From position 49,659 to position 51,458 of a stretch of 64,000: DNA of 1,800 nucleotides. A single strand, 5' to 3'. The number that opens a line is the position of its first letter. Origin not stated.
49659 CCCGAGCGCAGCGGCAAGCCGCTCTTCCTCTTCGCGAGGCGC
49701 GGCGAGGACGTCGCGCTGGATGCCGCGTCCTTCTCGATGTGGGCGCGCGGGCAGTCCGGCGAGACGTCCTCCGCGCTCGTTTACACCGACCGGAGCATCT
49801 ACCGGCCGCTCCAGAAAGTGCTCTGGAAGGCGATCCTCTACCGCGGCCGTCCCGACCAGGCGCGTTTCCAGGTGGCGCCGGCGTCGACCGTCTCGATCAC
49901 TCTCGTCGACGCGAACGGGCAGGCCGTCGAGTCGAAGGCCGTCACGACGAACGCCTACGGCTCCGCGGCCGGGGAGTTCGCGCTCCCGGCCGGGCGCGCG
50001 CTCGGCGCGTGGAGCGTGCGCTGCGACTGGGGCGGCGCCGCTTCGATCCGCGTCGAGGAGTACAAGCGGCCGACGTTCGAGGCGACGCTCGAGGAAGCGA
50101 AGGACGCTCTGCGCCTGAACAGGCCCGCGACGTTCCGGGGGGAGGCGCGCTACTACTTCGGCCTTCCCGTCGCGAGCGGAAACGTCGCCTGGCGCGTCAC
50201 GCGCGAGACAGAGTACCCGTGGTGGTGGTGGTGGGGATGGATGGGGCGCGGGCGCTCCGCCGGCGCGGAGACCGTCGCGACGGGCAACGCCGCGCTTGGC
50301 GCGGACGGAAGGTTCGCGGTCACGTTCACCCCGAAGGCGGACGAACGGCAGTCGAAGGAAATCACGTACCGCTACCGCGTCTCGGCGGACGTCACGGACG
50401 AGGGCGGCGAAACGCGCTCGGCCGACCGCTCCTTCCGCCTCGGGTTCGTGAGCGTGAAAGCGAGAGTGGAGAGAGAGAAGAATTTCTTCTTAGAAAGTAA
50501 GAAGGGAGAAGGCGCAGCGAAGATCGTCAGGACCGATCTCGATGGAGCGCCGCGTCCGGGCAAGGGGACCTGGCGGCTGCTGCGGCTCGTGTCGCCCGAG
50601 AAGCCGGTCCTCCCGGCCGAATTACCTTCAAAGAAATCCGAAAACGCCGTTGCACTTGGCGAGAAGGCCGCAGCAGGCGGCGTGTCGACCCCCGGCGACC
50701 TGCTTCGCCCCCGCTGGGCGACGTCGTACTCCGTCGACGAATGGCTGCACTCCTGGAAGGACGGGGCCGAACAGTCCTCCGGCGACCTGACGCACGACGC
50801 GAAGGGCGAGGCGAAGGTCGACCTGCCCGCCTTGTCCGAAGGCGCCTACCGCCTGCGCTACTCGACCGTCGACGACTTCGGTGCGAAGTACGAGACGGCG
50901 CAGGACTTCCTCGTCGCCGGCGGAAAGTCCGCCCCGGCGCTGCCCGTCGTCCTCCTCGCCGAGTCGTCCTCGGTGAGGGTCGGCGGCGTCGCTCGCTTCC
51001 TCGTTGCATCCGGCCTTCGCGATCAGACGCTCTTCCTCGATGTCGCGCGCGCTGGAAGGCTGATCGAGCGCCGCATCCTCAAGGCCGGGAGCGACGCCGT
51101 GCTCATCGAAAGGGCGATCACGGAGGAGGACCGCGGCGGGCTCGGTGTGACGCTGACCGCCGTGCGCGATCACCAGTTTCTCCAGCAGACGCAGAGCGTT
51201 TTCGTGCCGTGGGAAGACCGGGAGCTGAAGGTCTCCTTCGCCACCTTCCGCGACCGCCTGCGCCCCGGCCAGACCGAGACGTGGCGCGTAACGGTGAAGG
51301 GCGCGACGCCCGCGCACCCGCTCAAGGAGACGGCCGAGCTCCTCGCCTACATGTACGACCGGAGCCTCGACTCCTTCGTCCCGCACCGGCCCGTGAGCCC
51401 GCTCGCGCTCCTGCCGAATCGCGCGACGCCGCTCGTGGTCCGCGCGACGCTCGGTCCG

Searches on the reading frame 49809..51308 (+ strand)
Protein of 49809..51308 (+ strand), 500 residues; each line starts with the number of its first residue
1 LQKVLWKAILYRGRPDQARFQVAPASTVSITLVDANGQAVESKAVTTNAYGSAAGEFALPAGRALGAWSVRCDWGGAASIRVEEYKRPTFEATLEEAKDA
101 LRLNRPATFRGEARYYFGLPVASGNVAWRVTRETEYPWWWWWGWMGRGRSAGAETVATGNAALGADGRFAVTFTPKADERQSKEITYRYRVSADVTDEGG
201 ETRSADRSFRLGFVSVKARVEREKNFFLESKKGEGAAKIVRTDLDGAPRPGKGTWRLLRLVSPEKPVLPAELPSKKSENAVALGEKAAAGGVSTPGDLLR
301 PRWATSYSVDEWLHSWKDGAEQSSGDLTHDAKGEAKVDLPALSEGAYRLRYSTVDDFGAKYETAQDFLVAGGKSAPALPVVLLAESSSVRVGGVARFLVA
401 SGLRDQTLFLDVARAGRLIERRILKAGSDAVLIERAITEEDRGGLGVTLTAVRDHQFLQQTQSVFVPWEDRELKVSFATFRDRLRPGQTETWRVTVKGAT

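Call 45: search_solved_structures(query=window:49809-51308:+, max_evalue=0.01, show_alignments=2)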
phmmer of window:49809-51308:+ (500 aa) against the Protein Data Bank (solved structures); distinct sequences matched with E-value up to 0.01: 0.
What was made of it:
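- Tried and rejected: No PDB match to that segment (call 45).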
